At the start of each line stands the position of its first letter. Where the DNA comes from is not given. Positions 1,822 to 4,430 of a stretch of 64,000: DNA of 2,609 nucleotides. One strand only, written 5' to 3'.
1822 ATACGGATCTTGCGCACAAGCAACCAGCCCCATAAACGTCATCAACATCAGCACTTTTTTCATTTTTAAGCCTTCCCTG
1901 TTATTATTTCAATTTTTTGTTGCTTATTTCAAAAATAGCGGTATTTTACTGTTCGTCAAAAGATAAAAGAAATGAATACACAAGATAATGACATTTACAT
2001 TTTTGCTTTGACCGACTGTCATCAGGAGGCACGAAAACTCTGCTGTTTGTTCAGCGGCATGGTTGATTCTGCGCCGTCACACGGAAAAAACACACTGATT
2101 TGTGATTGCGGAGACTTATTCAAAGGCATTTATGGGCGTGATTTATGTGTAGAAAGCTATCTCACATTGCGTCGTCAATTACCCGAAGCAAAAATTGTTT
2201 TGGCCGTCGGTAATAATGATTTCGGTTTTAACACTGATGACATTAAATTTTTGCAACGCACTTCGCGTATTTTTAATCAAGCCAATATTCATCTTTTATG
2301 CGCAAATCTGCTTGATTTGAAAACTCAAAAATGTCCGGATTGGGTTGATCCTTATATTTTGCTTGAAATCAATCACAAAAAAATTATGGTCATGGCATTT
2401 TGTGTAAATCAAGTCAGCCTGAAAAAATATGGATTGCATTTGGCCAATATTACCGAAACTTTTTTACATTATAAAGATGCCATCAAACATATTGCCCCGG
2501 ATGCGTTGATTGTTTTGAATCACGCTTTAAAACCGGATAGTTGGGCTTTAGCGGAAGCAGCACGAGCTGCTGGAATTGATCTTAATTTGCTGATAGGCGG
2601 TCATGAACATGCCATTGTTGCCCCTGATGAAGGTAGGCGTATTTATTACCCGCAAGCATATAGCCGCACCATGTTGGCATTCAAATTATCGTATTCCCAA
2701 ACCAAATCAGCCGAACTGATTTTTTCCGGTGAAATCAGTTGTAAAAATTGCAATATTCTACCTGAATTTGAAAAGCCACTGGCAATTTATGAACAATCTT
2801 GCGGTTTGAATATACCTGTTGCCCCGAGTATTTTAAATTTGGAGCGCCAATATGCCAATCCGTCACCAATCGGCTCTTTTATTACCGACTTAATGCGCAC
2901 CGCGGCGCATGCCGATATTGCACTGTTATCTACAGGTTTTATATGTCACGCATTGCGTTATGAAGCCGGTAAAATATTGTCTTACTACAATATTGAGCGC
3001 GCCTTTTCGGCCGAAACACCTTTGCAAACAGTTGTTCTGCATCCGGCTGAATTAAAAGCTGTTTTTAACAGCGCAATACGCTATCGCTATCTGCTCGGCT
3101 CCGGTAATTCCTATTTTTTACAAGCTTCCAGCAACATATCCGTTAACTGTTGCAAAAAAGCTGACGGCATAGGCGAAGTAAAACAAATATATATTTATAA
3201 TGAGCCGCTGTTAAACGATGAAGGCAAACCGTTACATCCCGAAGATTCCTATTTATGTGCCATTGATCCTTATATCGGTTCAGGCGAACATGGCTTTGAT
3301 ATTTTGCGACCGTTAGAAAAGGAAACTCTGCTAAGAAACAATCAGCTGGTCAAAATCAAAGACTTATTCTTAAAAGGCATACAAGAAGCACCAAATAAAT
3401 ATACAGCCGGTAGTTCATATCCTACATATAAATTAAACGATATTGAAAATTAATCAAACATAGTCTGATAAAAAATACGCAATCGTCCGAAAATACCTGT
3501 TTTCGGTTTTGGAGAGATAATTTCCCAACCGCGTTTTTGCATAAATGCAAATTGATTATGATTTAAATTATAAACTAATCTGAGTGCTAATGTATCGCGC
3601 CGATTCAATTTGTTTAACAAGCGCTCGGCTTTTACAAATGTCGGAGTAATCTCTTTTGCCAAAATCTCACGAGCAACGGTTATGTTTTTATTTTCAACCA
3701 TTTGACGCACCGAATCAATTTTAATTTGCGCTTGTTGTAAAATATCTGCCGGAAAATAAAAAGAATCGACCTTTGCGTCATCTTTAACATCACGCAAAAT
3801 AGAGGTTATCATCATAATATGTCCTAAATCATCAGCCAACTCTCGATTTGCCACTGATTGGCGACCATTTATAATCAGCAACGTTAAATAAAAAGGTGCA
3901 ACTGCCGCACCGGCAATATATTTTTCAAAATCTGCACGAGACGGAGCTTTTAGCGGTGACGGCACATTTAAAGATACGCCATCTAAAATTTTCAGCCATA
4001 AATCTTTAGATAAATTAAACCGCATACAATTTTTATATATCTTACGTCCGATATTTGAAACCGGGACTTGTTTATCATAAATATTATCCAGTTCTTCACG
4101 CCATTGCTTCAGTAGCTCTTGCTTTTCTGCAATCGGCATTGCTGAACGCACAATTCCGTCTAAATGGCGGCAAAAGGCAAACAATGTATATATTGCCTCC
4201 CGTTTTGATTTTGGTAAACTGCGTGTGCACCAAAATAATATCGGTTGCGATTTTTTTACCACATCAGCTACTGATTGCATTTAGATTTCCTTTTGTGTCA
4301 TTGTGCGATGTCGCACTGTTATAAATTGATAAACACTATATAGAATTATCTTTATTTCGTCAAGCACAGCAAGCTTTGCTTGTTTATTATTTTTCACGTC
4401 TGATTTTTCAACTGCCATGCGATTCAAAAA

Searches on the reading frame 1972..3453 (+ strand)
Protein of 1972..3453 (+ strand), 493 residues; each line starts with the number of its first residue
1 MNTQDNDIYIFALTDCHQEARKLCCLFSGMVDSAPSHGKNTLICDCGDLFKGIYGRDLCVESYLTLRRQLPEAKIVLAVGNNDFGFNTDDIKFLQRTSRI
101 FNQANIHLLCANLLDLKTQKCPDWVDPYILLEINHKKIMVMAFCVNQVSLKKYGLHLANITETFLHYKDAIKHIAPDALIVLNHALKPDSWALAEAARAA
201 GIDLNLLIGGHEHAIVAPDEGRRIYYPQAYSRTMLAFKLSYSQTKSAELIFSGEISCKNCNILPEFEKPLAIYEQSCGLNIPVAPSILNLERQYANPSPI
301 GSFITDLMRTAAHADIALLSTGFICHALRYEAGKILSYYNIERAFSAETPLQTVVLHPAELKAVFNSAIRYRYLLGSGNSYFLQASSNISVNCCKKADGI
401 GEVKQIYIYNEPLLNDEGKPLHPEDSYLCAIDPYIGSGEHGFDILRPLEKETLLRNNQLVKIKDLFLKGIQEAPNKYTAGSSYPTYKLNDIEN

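Call 36: search_protein_families(library=pfam, proteins=[window:1972-3453:+], max_evalue=0.00001)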
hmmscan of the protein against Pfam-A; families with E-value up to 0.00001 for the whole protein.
window:1972-3453:+ (493 aa): 2 families
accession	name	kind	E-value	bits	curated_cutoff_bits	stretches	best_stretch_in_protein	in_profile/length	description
PF02872.23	5_nucleotid_C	-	3.3e-13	50.5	23.6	1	290-445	14-156/158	5'-nucleotidase, C-terminal domain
PF00149.33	Metallophos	-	6.8e-06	27.1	21.5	0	10-213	3-189/191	Calcineurin-like phosphoesterase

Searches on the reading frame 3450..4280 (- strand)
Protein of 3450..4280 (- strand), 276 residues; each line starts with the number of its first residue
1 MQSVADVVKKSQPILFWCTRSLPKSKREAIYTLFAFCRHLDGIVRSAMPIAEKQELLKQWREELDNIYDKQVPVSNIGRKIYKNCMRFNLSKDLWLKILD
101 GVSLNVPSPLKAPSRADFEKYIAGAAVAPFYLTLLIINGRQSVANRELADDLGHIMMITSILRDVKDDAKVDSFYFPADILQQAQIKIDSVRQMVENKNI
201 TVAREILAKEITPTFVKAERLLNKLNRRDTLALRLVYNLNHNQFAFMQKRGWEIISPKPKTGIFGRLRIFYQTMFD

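Call 36: search_protein_families(library=pfam, proteins=[window:3450-4280:-], max_evalue=0.00001)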
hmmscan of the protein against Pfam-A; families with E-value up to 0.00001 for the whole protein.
window:3450-4280:- (276 aa): 1 family
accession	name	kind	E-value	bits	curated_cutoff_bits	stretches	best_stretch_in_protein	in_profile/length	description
PF00494.24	SQS_PSY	-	1e-30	107.8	26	1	13-239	6-237/263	Squalene/phytoene synthase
